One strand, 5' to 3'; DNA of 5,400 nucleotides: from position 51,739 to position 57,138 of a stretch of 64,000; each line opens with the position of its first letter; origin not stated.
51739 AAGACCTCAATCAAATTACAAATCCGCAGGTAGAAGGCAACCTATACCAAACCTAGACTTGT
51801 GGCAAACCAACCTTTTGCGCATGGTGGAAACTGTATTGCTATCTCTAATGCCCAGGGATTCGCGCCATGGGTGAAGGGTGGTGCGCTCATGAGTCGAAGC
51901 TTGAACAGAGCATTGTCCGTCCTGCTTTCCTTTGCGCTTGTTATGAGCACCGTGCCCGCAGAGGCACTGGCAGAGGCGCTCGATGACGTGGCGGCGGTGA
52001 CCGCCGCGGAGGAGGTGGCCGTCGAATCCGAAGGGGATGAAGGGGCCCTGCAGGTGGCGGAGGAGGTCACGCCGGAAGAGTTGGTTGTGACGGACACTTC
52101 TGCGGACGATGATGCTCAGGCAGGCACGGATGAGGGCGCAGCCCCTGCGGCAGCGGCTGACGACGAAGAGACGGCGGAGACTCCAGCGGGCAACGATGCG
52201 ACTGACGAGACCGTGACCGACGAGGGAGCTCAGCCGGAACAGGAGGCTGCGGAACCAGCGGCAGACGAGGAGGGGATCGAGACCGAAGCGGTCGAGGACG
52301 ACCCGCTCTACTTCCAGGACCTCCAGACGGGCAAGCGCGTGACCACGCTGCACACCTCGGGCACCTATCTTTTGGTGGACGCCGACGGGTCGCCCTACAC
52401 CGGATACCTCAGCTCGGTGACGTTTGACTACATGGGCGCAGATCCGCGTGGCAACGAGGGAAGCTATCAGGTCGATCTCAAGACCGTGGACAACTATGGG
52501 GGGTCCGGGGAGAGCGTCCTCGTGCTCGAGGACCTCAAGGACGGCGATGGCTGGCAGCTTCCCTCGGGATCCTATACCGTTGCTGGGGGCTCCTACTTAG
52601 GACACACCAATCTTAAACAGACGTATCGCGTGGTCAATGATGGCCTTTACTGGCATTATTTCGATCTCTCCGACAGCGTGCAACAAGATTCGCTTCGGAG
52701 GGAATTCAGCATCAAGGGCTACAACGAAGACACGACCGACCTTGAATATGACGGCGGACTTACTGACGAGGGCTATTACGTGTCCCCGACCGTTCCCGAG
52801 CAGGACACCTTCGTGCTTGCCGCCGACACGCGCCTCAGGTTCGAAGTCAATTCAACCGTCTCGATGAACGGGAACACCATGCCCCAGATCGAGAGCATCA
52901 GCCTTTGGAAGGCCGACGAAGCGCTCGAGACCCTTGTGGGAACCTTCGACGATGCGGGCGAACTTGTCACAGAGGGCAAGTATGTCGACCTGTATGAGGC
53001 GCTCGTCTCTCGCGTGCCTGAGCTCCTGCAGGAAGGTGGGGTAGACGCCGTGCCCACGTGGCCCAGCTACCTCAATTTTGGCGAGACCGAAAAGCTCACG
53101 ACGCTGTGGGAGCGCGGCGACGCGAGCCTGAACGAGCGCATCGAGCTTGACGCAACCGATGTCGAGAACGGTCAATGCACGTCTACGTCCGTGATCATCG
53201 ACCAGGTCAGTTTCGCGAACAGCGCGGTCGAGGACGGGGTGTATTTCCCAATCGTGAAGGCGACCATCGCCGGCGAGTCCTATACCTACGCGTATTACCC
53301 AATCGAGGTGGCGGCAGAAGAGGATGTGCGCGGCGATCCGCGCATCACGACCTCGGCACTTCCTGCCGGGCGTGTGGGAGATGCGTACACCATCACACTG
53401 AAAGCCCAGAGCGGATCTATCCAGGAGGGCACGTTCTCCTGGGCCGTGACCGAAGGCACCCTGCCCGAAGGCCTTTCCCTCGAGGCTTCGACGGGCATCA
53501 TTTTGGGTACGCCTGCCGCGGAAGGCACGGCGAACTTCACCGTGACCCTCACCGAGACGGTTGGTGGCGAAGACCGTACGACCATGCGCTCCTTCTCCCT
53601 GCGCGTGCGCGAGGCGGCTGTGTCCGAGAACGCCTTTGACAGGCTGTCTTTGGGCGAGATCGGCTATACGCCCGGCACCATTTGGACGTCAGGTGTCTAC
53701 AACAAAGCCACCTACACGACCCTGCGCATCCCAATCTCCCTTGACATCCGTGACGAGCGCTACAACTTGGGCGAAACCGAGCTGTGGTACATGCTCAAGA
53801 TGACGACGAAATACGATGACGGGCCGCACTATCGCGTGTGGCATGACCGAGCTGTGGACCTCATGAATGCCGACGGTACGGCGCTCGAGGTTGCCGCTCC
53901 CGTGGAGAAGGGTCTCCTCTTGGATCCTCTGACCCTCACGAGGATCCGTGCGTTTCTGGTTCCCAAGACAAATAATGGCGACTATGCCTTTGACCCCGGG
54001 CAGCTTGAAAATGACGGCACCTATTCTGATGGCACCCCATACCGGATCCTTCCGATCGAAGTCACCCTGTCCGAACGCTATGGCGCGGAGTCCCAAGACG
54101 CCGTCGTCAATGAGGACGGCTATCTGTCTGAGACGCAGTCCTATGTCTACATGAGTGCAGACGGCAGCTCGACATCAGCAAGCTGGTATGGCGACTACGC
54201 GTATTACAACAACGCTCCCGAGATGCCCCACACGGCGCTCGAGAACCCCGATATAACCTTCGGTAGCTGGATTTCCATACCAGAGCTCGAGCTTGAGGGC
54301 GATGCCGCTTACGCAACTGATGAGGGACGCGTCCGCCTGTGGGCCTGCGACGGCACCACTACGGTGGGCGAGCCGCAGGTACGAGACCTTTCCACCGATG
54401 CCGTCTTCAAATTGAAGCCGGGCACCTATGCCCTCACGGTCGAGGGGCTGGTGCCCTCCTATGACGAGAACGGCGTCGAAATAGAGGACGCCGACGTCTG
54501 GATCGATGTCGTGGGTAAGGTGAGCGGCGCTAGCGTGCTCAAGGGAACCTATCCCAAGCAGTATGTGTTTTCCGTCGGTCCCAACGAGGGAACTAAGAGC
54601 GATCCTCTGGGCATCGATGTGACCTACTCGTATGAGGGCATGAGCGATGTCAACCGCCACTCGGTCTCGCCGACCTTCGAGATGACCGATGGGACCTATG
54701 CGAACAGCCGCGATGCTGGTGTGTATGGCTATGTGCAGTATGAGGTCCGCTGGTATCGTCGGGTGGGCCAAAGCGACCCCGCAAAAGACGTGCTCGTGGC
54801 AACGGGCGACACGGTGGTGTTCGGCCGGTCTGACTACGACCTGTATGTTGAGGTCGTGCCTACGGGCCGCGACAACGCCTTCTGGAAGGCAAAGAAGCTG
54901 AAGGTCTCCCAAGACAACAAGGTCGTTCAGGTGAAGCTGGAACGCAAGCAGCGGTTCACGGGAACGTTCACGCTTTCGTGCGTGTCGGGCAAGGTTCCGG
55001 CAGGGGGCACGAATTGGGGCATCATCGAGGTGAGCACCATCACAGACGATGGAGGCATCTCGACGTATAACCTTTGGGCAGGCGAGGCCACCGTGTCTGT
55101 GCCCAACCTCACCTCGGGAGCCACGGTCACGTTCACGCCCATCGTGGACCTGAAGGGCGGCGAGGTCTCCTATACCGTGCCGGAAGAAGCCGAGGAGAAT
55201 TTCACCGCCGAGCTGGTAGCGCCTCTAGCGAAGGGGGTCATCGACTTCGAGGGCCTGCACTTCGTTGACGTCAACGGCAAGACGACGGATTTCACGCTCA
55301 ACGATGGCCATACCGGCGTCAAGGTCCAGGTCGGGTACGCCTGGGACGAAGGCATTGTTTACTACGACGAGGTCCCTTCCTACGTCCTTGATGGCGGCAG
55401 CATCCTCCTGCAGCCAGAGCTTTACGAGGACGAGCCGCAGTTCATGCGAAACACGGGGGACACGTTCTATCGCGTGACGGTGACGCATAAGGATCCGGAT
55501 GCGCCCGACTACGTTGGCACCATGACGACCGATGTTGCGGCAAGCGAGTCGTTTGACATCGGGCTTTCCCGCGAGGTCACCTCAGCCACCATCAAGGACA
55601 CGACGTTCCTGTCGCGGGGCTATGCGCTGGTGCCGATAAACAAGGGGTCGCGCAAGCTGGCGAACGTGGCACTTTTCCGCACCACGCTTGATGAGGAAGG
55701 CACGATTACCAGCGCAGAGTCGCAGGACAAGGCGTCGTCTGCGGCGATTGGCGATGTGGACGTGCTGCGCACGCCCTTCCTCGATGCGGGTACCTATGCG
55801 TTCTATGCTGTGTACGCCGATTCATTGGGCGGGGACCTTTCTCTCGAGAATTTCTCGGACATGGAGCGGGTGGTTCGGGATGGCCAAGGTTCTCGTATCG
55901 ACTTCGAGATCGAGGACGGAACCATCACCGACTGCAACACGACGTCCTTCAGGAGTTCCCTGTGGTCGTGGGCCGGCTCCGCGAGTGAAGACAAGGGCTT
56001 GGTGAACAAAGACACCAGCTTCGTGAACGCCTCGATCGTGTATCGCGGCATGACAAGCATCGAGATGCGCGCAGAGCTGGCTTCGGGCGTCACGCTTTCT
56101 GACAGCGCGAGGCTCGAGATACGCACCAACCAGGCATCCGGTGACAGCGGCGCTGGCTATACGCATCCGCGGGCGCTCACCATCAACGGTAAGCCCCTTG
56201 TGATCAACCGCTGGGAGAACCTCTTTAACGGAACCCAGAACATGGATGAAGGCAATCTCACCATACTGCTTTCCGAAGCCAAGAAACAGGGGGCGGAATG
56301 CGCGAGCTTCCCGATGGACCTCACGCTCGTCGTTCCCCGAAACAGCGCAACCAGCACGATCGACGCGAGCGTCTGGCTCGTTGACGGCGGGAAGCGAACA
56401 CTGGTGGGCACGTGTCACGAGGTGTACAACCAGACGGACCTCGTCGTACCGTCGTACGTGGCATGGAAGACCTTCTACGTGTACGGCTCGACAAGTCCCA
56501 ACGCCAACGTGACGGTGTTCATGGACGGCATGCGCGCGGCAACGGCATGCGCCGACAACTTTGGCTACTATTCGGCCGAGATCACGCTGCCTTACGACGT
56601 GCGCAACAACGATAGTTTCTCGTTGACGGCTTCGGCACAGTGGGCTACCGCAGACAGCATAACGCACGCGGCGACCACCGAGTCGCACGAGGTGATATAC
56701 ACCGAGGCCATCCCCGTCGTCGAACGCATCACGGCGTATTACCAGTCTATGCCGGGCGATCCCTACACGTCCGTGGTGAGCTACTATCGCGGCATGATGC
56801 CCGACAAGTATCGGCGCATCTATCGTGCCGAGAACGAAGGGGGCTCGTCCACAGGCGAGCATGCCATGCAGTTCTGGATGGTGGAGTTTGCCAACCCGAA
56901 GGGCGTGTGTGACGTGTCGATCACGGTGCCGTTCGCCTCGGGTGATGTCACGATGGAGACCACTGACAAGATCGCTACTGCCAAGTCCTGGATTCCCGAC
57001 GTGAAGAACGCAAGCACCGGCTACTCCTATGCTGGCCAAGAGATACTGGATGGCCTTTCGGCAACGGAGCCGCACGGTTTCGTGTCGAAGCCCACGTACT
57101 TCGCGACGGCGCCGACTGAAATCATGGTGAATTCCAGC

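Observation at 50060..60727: S10 operon split after rpsJ by a 10.7-kb insert: membrane LuxR regulator plus a 2802-aa SLH-anchored protein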

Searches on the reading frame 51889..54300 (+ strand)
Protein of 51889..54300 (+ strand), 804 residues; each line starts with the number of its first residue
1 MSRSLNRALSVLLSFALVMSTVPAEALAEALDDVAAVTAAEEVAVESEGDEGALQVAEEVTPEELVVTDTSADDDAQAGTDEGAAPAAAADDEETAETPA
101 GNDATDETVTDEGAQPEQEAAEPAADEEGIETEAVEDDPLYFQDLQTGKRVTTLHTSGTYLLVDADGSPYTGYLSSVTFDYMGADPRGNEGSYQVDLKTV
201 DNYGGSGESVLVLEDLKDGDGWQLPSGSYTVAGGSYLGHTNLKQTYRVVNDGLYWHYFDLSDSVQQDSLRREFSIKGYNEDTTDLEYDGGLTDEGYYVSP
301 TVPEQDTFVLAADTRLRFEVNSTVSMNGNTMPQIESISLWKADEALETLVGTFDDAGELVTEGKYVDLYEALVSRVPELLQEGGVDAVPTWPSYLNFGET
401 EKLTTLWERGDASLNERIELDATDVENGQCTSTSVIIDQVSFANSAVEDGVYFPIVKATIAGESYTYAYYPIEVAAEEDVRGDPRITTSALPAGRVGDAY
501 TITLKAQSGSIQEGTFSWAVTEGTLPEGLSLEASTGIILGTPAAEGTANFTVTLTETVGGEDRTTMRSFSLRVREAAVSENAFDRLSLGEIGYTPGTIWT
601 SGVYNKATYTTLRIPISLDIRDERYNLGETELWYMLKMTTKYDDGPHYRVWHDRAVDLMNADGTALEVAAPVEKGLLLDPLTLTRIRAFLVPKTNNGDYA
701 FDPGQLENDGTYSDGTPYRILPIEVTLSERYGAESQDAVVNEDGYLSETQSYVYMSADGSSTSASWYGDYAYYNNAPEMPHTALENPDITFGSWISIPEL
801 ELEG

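Call 56: search_protein_families(library=pfam, proteins=[window:51889-54300:+], max_evalue=0.1)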
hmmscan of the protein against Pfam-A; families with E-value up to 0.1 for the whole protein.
window:51889-54300:+ (804 aa): 1 family
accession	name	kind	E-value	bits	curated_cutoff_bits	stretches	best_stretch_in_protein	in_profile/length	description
PF05345.18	He_PIG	-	2.1e-14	54.2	24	1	486-573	4-95/96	Putative Ig domain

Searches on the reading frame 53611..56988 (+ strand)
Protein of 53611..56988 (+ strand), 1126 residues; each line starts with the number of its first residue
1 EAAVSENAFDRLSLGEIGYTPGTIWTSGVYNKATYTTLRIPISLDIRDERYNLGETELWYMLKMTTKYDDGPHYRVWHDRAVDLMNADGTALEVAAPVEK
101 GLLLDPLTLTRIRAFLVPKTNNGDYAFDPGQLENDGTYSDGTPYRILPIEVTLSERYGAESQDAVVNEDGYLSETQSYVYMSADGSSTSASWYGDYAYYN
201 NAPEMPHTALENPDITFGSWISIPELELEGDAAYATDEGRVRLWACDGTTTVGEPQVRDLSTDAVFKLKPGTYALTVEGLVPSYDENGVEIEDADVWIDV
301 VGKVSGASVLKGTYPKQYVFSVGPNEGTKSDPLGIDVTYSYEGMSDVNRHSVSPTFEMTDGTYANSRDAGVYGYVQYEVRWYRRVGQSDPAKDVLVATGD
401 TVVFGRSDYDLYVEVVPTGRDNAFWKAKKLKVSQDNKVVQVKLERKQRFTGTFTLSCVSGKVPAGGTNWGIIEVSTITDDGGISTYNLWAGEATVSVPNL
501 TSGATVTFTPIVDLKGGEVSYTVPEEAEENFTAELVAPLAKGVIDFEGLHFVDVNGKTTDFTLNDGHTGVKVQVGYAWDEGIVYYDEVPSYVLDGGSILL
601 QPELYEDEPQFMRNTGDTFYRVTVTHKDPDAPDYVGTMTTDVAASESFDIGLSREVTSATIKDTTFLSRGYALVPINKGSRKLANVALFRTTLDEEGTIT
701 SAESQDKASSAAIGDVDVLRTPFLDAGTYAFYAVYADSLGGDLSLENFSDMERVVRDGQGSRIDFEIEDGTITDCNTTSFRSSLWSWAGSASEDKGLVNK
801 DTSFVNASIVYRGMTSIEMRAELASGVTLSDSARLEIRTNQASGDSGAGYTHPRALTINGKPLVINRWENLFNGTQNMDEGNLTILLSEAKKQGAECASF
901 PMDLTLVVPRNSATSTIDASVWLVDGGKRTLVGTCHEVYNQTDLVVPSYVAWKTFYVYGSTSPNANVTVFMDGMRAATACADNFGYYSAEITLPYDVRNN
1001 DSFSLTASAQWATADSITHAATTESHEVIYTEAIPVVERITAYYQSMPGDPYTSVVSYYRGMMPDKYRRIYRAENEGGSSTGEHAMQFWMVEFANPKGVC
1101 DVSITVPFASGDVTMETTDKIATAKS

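Call 108: predict_structure(alignment_id=A7)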
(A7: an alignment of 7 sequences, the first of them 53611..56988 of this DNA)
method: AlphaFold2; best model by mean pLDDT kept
length: 1126 residues; sequences in the alignment: 7
mean_pLDDT: 64.0   pTM: 0.31
mean pLDDT of the five models: 64.0, 61.8, 61.0, 58.7, 58.4
residues with pLDDT >= 90: 17; 70-90: 496; 50-70: 310; < 50: 303
segments of 3 or more residues with pLDDT < 50: 1-8, 26-37, 99-106, 164-173, 229-232, 286-290, 632-640, 678-682, 707-720, 779-795, 845-852, 865-877, 940-987, 993-1002, 1009-1019, 1026-1028, 1031-1126
pLDDT, mean of each block of 10 residues (from residue 1): 38 67 48 47 59 73 66 78 73 58 50 82 71 55 63 73 47 61 68 57 76 66 71 61 77 73 76 85 54 69 81 79 71 80 57 84 81 77 71 70 64 81 78 73 80 88 80 74 68 84 84 82 76 87 84 72 80 75 75 82 68 80 77 40 75 86 70 51 66 78 62 45 67 67 70 71 71 57 33 58 77 74 83 81 43 66 46 41 76 72 81 62 81 66 25 40 42 41 47 47 49 41 50 43 37 26 28 26 36 42 36 28 25
secondary structure, 60 per line:
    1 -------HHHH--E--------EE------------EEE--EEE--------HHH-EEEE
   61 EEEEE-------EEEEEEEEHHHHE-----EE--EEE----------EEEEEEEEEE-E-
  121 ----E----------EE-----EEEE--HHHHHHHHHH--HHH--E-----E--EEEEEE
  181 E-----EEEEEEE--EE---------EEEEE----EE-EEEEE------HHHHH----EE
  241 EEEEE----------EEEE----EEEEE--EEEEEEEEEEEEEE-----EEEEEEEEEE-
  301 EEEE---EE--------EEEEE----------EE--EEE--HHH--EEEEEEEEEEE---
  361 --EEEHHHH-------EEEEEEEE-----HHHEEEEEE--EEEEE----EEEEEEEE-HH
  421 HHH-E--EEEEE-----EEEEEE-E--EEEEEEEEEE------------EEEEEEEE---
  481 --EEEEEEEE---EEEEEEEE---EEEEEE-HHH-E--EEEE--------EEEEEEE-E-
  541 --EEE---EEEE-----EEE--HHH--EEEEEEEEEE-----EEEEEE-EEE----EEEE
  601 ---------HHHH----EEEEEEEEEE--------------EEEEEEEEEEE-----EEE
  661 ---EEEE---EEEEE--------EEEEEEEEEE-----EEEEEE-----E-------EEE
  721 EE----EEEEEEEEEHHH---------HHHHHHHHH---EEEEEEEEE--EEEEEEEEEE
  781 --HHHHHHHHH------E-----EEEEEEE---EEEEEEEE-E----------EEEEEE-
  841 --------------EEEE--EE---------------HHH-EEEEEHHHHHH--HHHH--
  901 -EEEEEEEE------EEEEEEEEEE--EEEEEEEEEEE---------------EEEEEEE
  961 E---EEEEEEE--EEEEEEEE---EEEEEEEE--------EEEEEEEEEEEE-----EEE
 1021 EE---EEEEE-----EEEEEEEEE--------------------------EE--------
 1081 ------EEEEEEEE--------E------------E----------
elements in order (helices of 4 or more, strands of 3 or more residues): H8-11 E37-39 E42-44 E57-65 E73-80 H81-84 E95-97 E108-117 E143-146 H149-158 E175-181 E187-193 E207-211 E219-223 H230-234 E239-245 E256-259 E264-268 E271-284 E290-299 E301-304 E318-322 E337-339 E347-357 E363-365 H366-369 E377-384 E393-398 E401-405 E410-417 H419-423 E428-432 E438-443 E448-457 E470-477 E483-490 E494-501 E505-510 E519-522 E531-537 E543-545 E549-552 E558-560 E568-577 E583-588 E590-592 E597-600 H610-613 E618-627 E642-652 E658-660 E664-667 E671-675 E684-693 E699-704 E718-722 E727-735 H748-756 E760-768 E771-780 H783-791 E804-810 E814-821 E834-839 E855-858 E882-886 H887-892 H895-898 E902-909 E916-925 E928-938 E954-961 E965-971 E974-981 E985-992 E1001-1012 E1018-1022 E1026-1030 E1036-1044 E1087-1094

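Call 110: fold_search(model_id=the predicted structure, library=pdb)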
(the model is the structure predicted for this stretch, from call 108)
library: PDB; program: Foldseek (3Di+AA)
matches with E <= 10: 1631; with E <= 0.001: 27
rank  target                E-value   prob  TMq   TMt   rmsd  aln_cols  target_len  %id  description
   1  8dh8_A                7.9e-08  0.98  0.09  0.12  46.8      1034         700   10  Leptin-bound leptin receptor complex-full ECD (released 2023-04-19)
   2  7o7n_A                1.1e-07  0.84  0.07  0.07  36.0      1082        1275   10  (h-alpha2M)4 semiactivated I state (released 2022-04-13)
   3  8q6t_I                5.2e-07  0.63  0.06  0.06  78.0      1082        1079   10  Helical reconstruction of the relaxed thick filament from FIB milled left ventricular mouse myofibrils (released 2023-11-01)
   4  8ave_B                3.4e-06  0.91  0.08  0.12  32.3       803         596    9  Human leptin in complex with the human LEP-R ectodomain fused to a C-terminal trimeric isoleucine GCN4 zipper (2:2 mod (released 2023-04-05)
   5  8a0y_A                4.5e-06  0.63  0.07  0.09  26.7       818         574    9  Crystal structure of mouse contactin 2 immunoglobulin domains (released 2023-11-01)
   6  6m48_B                5.5e-06  1.00  0.10  0.12  16.9       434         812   10  Crystal structure of pilus adhesin, SpaC from Lactobacillus rhamnosus GG - P21212 form (released 2020-07-29)
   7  8k3j_A                5.8e-06  0.72  0.07  0.10  28.6       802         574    9  Structure of human CNTN2 immunoglobulin domains 1-6 homo-dimer (released 2024-07-17)
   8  6m48_A                8.6e-06  0.99  0.09  0.12  22.0       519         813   10  Crystal structure of pilus adhesin, SpaC from Lactobacillus rhamnosus GG - P21212 form (released 2020-07-29)
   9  7w6b                  9.5e-06  0.97  0.10  0.13  27.0       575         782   10  Crystal Structure of PitA from pilus islet-2 of Streptococcus oralis (released 2022-06-01)
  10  8avb_B                1.6e-05  0.75  0.08  0.11  33.6       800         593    9  Cryo-EM structure for mouse leptin in complex with the mouse LEP-R ectodomain (1:2 mLEP:mLEPR model). (released 2023-04-05)
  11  6m3y                  1.7e-05  1.00  0.10  0.12  16.8       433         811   10  Crystal structure of pilus adhesin, SpaC from Lactobacillus rhamnosus GG - open conformation (released 2020-07-29)
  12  8dfq_B                1.9e-05  0.63  0.05  0.12  35.0       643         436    9  Ectodomain of full-length KIT(T417I,delta418-419)-SCF dimers (released 2023-03-29)
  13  3rkp_A                5.1e-05  0.98  0.09  0.22  21.7       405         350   11  Crystal structure of BcpA*(D312A), the major pilin subunit of Bacillus cereus (released 2012-05-30)
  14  3rkp_B                5.4e-05  0.99  0.09  0.23  21.5       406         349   11  Crystal structure of BcpA*(D312A), the major pilin subunit of Bacillus cereus (released 2012-05-30)
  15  5xya                  5.9e-05  0.75  0.08  0.07  27.0       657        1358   12  Crystal structure of a serine protease from Streptococcus species (released 2018-08-08)
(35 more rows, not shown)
